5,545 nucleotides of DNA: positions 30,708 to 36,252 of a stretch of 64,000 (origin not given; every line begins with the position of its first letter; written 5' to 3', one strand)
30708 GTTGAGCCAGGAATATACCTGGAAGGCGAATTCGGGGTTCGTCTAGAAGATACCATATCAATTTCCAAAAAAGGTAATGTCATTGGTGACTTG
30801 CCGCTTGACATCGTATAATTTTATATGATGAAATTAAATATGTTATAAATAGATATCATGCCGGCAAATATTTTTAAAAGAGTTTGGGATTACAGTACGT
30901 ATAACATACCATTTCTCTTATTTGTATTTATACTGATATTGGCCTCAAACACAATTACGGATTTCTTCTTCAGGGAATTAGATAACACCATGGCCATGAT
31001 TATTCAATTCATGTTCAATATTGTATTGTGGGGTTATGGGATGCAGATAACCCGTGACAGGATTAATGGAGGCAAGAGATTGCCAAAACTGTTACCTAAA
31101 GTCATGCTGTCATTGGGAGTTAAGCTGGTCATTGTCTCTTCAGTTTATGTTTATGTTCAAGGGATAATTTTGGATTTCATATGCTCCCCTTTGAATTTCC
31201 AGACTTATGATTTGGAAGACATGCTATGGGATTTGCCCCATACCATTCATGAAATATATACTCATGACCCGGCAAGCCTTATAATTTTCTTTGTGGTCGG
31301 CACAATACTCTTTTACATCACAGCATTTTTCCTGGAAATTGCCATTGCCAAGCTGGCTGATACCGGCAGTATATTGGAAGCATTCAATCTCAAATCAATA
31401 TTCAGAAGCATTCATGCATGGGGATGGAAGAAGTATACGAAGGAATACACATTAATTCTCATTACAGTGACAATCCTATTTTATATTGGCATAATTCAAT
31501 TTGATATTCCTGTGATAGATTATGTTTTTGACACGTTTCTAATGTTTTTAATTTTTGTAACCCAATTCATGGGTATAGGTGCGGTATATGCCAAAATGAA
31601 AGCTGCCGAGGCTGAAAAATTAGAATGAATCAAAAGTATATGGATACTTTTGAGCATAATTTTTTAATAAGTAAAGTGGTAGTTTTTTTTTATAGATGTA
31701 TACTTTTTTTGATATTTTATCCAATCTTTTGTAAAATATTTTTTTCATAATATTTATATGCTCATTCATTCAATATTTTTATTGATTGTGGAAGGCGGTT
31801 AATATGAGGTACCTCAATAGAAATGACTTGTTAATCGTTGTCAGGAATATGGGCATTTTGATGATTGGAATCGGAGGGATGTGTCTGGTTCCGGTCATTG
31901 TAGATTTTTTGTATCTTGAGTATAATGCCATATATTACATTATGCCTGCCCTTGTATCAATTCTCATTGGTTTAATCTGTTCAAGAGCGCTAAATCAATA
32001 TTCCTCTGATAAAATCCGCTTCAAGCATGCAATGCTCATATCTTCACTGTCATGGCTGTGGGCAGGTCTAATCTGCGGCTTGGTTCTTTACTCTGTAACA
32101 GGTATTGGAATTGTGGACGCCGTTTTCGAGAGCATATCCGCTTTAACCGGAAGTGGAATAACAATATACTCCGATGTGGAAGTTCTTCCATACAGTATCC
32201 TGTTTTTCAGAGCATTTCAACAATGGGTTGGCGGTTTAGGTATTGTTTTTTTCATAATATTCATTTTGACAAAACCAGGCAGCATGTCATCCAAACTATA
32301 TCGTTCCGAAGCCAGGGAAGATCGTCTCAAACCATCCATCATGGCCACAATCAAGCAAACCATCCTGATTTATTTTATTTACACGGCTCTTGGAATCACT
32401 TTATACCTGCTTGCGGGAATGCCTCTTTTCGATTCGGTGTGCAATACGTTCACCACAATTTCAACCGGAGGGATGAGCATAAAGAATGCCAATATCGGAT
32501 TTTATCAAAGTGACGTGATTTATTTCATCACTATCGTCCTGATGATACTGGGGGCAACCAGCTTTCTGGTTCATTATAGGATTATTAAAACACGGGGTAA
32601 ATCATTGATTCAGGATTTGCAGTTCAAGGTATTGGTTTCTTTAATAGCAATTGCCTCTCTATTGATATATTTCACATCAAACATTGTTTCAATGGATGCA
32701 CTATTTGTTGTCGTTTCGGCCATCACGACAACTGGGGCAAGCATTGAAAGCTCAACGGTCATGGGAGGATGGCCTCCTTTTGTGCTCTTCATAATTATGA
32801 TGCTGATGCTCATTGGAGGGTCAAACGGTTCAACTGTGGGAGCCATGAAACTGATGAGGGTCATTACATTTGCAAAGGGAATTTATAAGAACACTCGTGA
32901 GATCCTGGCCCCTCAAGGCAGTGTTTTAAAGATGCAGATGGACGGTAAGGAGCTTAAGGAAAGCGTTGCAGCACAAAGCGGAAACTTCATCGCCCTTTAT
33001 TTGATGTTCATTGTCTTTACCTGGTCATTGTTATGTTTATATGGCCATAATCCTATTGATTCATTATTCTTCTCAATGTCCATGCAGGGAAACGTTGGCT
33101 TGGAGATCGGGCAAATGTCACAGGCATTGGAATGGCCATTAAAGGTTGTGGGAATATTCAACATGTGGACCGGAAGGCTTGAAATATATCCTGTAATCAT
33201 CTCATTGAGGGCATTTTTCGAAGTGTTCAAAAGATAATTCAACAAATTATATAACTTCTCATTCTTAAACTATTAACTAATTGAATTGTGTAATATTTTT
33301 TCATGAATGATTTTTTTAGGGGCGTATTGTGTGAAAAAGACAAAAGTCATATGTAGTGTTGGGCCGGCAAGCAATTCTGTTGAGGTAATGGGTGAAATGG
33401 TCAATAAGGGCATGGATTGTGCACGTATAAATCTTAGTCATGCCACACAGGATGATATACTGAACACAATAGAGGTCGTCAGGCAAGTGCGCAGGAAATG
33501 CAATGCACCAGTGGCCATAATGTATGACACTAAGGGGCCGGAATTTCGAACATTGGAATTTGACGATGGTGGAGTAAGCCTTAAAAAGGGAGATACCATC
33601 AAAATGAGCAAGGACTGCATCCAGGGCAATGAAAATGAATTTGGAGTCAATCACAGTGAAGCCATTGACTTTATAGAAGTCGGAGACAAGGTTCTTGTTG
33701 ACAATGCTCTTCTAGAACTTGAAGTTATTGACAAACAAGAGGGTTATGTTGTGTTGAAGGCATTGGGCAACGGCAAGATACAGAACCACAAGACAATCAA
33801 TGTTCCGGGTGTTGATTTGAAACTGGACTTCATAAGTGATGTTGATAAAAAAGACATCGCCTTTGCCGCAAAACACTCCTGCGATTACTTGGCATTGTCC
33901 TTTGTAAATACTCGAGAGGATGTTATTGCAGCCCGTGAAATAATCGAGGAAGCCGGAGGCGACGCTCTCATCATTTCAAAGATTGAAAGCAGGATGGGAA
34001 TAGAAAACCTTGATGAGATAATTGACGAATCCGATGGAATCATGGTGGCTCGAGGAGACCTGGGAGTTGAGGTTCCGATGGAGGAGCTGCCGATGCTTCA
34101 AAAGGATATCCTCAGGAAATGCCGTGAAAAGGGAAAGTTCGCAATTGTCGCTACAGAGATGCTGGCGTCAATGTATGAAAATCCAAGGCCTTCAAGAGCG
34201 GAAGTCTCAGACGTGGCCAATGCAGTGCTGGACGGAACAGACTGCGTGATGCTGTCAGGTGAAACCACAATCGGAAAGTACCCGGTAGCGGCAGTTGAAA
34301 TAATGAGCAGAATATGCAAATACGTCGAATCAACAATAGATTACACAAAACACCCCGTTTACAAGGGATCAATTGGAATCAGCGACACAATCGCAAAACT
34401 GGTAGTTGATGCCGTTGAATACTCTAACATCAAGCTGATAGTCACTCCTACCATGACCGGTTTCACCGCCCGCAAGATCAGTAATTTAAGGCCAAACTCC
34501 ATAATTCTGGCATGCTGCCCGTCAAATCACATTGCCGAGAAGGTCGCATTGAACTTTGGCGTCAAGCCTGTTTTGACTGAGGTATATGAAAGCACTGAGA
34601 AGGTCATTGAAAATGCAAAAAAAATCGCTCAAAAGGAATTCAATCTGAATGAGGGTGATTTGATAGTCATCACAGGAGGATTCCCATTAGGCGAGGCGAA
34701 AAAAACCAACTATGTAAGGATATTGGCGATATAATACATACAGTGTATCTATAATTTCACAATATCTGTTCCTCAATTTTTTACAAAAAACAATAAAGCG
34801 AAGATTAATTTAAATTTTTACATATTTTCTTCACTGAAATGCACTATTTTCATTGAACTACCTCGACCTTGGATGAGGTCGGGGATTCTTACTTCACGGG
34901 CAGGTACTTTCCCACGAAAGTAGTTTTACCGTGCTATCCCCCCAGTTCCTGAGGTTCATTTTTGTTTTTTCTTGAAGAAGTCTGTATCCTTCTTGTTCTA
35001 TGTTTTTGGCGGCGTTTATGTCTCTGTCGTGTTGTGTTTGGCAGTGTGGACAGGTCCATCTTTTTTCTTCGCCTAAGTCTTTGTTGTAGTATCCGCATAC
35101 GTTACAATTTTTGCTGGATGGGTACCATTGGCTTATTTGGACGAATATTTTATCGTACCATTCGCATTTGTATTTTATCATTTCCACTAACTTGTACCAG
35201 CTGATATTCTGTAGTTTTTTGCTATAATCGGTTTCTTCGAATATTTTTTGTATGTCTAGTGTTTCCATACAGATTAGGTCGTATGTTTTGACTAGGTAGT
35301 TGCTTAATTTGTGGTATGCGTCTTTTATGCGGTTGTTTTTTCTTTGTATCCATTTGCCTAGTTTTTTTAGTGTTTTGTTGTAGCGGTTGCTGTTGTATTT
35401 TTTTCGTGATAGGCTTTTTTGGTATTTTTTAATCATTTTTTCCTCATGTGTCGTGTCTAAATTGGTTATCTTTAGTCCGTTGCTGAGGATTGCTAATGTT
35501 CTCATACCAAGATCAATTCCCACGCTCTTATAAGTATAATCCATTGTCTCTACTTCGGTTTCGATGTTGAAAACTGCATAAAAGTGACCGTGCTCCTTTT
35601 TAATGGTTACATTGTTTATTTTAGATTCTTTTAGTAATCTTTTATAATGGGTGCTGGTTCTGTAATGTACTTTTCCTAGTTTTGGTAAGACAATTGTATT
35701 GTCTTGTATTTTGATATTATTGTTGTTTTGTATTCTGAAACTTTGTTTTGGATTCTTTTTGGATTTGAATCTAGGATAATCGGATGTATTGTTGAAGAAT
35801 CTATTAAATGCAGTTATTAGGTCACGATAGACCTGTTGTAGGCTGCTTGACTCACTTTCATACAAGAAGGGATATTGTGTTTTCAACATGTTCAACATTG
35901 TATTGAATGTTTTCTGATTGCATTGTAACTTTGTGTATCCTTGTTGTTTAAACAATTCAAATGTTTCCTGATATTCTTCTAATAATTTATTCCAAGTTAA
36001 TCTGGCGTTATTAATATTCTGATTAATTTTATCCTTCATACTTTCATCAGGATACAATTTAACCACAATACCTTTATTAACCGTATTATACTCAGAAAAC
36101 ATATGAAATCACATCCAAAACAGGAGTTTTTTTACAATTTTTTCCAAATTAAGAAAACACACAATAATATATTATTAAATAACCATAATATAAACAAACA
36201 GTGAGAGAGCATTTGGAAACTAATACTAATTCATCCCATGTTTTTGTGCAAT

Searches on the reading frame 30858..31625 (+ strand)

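Call 5: search_protein_families(library=pfam, proteins=[window:30858-31625:+], max_evalue=0.001)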
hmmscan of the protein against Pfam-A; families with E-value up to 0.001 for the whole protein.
window:30858-31625:+ (256 aa): 1 family
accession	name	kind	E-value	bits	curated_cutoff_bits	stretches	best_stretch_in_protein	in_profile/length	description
PF13197.11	DUF4013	-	4.2e-20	72.7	26.9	1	46-213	5-165/168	Protein of unknown function (DUF4013)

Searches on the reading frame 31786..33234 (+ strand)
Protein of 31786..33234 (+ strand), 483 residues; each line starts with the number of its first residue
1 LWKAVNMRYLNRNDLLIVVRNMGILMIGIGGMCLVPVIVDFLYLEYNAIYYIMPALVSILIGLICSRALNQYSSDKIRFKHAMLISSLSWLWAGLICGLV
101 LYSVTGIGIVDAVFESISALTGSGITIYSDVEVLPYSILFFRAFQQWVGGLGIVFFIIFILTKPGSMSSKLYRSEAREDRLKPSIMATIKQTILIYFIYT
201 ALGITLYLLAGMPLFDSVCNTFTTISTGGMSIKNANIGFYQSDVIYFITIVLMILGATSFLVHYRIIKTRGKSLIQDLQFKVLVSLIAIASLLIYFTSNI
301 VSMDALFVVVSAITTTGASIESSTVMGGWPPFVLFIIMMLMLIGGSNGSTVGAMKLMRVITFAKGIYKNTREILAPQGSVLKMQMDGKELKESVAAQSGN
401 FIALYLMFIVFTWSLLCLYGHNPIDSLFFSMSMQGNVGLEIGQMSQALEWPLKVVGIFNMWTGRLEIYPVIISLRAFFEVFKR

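Call 5: search_protein_families(library=pfam, proteins=[window:31786-33234:+], max_evalue=0.001)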
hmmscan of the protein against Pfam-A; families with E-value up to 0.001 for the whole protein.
window:31786-33234:+ (483 aa): 1 family
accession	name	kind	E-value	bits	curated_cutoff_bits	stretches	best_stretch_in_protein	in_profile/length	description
PF02386.22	TrkH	-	4.7e-52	177.5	27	1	66-474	15-490/502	Cation transport protein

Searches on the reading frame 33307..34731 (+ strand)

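Call 5: search_protein_families(library=pfam, proteins=[window:33307-34731:+], max_evalue=0.001)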
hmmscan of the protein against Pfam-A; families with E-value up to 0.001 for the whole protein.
window:33307-34731:+ (475 aa): 3 families
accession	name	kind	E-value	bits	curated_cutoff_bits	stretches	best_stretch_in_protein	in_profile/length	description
PF00224.27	PK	-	3.5e-108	362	30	1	10-330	2-328/328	Pyruvate kinase, barrel domain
PF02887.21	PK_C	-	4.6e-27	94.8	28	1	360-473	1-114/114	Pyruvate kinase, alpha/beta domain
PF03328.21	HpcH_HpaI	-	1.4e-05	25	25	1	181-252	75-154/221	HpcH/HpaI aldolase/citrate lyase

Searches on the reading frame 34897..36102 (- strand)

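Call 5: search_protein_families(library=pfam, proteins=[window:34897-36102:-], max_evalue=0.001)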
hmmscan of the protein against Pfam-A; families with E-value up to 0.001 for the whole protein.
window:34897-36102:- (402 aa): 3 families
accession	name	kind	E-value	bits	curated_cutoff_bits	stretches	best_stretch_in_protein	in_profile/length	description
PF07282.18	Cas12f1-like_TNB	-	8.6e-24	83.9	26.3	1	302-368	1-60/60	Cas12f1-like, TNB domain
PF01385.25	OrfB_IS605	-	1.1e-17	64.8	30.5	1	187-288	12-117/120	Probable transposase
PF12323.14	HTH_OrfB_IS605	-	6.4e-06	26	21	1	8-49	2-43/47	Helix-turn-helix domain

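Call 63: search_protein_families(library=ncbifam, proteins=[window:34897-36102:-], max_evalue=0.00001)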
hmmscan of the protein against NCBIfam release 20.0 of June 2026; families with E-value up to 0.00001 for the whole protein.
window:34897-36102:- (402 aa): 5 families
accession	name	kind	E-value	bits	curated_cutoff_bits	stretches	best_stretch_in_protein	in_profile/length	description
NF038281.1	IS200_TnpB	exception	1.8e-88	297.1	425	1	10-372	2-359/360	IS200/IS605 family element RNA-guided endonuclease TnpB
NF040570.1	guided_TnpB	subfamily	1.2e-77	261.8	100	1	13-370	2-388/389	RNA-guided endonuclease TnpB family protein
NF038280.1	IS607_TnpB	exception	1.4e-41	142.8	350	1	109-371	113-391/431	IS607 family element RNA-guided endonuclease TnpB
NF038192.1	V_cas_c2c8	exception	1.6e-25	90.1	350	1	65-288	131-383/457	type V CRISPR-associated protein C2c8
TIGR01766.2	TIGR01766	domain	5.2e-11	42.9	32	1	256-329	2-82/82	IS200/IS605 family accessory protein TnpB-related protein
